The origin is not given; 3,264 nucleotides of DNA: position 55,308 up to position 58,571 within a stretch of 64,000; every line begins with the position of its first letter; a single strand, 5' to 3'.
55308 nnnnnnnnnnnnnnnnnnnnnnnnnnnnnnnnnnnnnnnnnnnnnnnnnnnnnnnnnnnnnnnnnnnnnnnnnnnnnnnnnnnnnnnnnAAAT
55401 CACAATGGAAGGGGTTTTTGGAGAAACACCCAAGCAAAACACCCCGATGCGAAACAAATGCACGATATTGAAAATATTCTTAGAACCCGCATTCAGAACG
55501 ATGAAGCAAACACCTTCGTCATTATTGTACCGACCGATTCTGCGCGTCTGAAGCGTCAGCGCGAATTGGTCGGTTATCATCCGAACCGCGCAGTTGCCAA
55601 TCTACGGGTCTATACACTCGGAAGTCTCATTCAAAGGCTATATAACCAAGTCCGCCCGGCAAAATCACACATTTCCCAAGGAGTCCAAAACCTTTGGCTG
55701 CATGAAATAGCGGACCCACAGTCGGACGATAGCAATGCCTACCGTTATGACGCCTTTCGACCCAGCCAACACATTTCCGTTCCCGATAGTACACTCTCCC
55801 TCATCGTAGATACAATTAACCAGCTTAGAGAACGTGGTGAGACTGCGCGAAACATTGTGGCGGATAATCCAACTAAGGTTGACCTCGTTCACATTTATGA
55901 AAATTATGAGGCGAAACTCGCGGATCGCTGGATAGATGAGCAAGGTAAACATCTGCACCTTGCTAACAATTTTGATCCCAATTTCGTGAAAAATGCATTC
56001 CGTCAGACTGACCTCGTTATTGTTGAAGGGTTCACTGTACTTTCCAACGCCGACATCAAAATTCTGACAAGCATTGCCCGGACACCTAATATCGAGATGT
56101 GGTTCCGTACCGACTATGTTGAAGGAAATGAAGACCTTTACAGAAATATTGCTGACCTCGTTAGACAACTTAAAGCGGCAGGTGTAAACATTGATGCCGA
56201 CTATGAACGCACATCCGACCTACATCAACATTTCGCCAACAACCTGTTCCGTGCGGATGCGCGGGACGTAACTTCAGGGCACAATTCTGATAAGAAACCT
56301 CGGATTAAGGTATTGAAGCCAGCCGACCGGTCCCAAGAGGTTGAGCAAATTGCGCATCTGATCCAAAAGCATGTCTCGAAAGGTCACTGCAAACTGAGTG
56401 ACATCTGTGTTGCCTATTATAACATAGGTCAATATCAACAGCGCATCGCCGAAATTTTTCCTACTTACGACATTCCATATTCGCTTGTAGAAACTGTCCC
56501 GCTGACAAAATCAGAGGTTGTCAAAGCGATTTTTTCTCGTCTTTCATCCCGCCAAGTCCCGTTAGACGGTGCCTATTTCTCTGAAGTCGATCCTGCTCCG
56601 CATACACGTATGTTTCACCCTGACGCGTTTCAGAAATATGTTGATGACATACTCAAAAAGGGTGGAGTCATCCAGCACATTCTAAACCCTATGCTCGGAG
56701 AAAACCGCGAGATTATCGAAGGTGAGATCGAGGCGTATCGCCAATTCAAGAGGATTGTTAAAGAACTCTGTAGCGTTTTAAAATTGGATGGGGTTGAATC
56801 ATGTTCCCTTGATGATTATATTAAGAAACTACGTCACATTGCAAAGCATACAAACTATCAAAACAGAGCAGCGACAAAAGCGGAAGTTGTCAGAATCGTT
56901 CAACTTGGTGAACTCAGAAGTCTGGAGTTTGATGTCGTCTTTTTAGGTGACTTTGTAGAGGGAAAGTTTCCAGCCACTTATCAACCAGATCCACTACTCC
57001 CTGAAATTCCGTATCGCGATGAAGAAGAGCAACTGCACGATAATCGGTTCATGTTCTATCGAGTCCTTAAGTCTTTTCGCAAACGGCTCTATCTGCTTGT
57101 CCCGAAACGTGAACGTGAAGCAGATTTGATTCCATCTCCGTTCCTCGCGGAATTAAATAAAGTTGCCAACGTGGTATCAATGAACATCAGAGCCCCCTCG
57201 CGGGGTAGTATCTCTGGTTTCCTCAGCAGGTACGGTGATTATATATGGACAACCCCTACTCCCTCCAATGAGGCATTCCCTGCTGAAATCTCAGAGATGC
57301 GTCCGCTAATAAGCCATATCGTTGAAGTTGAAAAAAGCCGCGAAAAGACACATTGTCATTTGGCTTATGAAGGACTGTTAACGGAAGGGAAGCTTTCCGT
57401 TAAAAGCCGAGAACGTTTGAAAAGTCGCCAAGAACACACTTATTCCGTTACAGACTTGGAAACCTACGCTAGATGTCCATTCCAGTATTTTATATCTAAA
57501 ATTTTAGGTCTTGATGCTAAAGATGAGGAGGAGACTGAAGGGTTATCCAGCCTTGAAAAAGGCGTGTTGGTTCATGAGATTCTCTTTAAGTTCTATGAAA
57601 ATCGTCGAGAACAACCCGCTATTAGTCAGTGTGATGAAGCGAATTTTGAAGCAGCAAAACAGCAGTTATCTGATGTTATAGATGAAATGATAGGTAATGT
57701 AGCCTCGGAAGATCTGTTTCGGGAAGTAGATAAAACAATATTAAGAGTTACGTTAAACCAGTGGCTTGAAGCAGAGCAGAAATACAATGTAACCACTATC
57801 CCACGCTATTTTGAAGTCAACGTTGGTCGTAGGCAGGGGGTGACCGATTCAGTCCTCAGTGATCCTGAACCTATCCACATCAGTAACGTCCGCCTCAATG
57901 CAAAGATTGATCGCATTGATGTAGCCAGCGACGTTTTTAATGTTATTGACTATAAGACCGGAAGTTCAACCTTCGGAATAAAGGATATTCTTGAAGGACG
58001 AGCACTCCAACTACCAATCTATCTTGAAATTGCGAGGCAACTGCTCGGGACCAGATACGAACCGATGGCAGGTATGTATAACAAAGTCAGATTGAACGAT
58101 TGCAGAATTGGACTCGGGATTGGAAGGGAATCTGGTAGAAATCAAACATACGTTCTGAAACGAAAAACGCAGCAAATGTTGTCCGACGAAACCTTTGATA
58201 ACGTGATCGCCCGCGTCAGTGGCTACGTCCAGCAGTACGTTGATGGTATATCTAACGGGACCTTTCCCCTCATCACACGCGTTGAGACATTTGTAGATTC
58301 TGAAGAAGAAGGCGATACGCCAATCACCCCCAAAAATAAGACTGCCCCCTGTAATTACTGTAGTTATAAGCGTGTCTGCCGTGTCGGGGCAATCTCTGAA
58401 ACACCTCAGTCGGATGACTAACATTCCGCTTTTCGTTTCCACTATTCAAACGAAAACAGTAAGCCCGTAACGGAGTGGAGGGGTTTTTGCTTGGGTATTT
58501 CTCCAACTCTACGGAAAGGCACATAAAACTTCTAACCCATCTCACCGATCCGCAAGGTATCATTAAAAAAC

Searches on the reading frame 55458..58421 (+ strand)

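Call 52: search_protein_families(library=pfam, proteins=[window:55458-58421:+], max_evalue=0.00001)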
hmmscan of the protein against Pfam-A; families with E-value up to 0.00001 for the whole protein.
window:55458-58421:+ (987 aa): 3 families
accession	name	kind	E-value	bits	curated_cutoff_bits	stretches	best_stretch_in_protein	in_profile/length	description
PF12705.13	PDDEXK_1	-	1.2e-32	114.2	22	1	662-975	2-247/247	PD-(D/E)XK nuclease superfamily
PF13361.12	UvrD_C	-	9.2e-12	45.5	25.6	0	257-360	18-117/350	UvrD-like helicase C-terminal domain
PF21445.3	ADDB_N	-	3.9e-10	39.9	26.6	1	9-250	19-270/290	ADDB, N-terminal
